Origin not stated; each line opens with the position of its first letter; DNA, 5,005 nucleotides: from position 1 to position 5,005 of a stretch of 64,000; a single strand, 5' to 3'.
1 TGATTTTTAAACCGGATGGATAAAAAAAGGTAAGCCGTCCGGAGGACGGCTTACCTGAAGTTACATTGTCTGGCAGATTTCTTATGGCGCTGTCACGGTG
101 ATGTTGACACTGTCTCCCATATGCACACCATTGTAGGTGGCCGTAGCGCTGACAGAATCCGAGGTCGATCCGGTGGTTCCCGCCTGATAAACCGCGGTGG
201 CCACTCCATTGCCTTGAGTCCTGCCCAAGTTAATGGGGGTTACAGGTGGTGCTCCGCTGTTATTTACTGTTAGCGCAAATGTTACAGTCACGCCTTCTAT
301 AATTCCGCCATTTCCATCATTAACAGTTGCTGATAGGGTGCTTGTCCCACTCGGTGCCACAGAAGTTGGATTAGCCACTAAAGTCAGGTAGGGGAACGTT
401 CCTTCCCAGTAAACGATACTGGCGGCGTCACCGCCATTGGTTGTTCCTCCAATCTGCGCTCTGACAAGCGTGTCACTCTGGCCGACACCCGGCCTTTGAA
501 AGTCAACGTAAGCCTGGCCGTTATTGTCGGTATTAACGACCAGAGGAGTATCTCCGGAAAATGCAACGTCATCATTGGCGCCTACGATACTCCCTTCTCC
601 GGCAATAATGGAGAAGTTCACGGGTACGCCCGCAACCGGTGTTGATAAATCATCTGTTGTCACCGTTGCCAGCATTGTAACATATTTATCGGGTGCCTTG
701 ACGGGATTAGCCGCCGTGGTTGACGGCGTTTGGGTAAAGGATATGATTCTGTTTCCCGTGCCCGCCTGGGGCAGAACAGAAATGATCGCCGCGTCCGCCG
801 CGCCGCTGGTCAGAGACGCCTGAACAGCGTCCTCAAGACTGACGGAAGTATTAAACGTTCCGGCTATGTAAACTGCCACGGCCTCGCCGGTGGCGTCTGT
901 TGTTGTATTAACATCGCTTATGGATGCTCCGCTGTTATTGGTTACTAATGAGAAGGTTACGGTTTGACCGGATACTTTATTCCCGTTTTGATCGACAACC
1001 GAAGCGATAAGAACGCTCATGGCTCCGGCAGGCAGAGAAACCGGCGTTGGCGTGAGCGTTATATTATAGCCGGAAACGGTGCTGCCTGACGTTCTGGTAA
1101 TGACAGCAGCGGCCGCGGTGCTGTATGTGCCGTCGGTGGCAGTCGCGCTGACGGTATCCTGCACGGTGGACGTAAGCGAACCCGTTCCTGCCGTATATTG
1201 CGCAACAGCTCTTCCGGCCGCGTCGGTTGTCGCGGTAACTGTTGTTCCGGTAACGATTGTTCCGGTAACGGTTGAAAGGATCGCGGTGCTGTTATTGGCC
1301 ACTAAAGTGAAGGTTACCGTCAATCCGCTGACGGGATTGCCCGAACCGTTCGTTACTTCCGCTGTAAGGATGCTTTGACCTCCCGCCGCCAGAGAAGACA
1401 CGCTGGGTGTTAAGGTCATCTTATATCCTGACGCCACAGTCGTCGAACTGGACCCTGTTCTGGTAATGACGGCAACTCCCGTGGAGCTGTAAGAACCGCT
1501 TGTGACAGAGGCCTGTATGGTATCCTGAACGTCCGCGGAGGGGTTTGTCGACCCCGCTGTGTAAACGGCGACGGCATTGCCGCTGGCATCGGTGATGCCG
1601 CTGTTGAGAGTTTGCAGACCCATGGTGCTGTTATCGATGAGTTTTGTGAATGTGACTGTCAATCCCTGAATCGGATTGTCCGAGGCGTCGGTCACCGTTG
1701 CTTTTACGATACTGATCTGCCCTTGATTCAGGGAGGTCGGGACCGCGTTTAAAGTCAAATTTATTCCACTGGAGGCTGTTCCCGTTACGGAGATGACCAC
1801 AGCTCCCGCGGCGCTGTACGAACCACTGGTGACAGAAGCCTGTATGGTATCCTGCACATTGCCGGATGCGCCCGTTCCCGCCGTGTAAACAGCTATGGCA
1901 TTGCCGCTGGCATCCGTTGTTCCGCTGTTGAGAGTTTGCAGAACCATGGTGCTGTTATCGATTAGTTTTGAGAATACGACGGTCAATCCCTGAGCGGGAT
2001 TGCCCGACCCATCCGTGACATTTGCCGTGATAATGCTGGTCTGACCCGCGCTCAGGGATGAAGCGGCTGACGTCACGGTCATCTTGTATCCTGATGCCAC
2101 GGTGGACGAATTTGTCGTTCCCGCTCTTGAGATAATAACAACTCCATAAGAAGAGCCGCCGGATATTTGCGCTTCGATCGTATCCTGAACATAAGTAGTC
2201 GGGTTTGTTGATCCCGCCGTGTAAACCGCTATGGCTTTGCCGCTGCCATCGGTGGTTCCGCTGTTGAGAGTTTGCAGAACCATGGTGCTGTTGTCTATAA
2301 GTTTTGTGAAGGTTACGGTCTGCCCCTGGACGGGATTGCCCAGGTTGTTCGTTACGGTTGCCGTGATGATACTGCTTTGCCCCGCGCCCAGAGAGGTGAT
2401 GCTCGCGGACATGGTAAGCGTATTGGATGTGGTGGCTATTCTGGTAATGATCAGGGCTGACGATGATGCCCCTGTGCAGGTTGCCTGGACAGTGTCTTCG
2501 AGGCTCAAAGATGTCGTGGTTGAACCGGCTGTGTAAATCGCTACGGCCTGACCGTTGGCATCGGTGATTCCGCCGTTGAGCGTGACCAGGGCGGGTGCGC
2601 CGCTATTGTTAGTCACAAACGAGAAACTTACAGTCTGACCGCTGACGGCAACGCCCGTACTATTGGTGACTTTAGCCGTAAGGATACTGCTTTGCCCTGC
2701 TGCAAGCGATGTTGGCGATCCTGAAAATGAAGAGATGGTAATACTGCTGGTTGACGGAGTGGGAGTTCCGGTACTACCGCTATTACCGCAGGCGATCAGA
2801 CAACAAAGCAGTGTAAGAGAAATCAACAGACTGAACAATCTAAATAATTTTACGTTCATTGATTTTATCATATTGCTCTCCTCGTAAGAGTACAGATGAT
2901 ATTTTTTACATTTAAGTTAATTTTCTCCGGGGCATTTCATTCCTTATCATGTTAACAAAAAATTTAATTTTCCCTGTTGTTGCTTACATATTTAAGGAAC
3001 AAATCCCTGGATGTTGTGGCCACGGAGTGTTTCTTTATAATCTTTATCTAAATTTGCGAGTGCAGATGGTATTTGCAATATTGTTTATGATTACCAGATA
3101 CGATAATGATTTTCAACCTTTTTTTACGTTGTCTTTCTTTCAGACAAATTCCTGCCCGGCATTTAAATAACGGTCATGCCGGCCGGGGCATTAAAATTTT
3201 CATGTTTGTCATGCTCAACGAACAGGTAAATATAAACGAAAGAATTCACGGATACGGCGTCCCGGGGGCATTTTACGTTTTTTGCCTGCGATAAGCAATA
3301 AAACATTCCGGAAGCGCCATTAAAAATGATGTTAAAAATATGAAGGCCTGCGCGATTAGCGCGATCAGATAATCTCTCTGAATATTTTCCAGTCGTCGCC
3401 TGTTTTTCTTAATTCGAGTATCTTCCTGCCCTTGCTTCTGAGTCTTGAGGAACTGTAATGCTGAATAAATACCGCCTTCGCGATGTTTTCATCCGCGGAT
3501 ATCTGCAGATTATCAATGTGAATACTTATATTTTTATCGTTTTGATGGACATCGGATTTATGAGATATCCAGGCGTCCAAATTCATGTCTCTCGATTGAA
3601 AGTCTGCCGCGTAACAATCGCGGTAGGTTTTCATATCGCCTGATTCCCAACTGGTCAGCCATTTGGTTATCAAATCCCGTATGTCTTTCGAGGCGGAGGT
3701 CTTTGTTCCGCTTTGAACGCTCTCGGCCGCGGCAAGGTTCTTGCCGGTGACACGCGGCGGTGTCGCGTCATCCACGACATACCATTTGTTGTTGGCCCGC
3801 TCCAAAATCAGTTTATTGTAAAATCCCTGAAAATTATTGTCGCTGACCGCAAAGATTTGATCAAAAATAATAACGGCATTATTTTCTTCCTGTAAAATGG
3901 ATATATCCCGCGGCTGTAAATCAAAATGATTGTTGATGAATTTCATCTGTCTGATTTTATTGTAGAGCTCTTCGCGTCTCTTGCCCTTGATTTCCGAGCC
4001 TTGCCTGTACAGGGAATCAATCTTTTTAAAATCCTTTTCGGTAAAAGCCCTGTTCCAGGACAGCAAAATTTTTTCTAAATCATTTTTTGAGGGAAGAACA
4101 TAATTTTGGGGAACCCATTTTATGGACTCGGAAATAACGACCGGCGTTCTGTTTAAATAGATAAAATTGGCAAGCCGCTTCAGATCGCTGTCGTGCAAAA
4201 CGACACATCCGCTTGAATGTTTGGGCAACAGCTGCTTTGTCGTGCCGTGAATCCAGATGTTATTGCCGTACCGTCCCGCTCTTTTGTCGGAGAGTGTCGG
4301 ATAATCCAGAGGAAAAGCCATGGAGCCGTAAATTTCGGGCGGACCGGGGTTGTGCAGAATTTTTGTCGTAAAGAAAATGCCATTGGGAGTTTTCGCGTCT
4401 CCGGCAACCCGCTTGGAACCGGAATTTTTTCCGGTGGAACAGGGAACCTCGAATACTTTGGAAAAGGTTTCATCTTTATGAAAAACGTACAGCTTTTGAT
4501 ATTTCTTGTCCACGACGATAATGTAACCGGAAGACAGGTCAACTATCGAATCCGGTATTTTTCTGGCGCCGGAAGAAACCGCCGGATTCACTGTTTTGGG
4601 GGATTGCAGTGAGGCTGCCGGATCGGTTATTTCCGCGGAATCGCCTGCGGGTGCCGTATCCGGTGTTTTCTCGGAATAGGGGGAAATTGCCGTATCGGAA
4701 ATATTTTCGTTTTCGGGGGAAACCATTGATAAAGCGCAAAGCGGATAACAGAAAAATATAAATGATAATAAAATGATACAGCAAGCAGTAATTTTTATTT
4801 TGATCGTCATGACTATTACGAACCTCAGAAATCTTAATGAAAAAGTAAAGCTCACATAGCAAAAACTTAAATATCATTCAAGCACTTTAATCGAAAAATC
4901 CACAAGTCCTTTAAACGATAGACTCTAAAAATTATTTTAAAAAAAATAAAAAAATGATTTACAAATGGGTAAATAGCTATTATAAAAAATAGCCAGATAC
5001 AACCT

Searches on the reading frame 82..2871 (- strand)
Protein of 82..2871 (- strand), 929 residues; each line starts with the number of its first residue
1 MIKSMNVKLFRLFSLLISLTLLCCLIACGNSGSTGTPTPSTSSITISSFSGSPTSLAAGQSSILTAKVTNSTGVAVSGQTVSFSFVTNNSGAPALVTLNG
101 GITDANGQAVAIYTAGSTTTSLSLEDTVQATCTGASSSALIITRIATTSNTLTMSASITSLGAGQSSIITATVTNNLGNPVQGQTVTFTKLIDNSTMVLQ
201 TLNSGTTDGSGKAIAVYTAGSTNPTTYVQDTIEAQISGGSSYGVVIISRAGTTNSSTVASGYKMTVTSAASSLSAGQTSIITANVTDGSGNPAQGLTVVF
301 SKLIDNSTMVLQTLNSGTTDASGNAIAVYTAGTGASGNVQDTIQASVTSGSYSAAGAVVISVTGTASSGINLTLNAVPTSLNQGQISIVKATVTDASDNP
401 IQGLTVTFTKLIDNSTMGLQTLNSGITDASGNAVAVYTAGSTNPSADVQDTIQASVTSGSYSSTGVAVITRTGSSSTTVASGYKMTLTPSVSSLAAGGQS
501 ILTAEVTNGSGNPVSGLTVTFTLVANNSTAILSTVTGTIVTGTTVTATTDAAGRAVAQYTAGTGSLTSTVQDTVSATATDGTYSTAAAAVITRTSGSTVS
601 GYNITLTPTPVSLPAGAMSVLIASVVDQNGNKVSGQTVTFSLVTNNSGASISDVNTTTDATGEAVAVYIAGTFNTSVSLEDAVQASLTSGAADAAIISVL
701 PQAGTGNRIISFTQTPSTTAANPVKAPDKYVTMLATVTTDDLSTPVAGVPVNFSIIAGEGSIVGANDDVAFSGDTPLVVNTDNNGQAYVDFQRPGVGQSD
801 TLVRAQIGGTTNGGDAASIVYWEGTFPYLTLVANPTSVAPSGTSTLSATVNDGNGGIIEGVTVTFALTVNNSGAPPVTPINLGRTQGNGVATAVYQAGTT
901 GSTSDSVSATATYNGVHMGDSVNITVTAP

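Call 7: search_protein_families(library=pfam, proteins=[window:82-2871:-], max_evalue=0.001)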
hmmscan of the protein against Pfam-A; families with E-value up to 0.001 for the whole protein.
window:82-2871:- (929 aa): 3 families
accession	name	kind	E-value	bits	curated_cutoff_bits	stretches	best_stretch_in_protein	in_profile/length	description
PF02369.22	Big_1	-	3.1e-34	117.4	34.9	6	165-240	17-84/93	Bacterial Ig-like domain (group 1)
PF09134.16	Invasin_D3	-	1.6e-14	54.6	33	0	830-928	6-97/98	Invasin, domain 3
PF13115.11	YtkA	-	3.1e-07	31.4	25.9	0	599-645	4-47/85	YtkA-like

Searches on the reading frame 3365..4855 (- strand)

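Call 7: search_protein_families(library=pfam, proteins=[window:3365-4855:-], max_evalue=0.001)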
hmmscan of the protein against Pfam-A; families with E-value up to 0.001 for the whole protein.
window:3365-4855:- (496 aa): 4 families
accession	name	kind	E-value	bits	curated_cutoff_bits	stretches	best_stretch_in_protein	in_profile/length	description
PF03734.19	YkuD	-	2e-21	77.6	23.4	1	111-241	2-146/146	L,D-transpeptidase catalytic domain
PF24125.1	Cds6_C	-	3.5e-18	66.4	27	1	392-494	2-110/111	Cds6 C-terminal NTF2-like domain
PF14534.12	DUF4440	-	5.8e-08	33.6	25.2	1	392-491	1-107/107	Domain of unknown function (DUF4440)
PF13474.12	SnoaL_3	-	1.7e-05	25.6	22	0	392-491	1-111/121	SnoaL-like domain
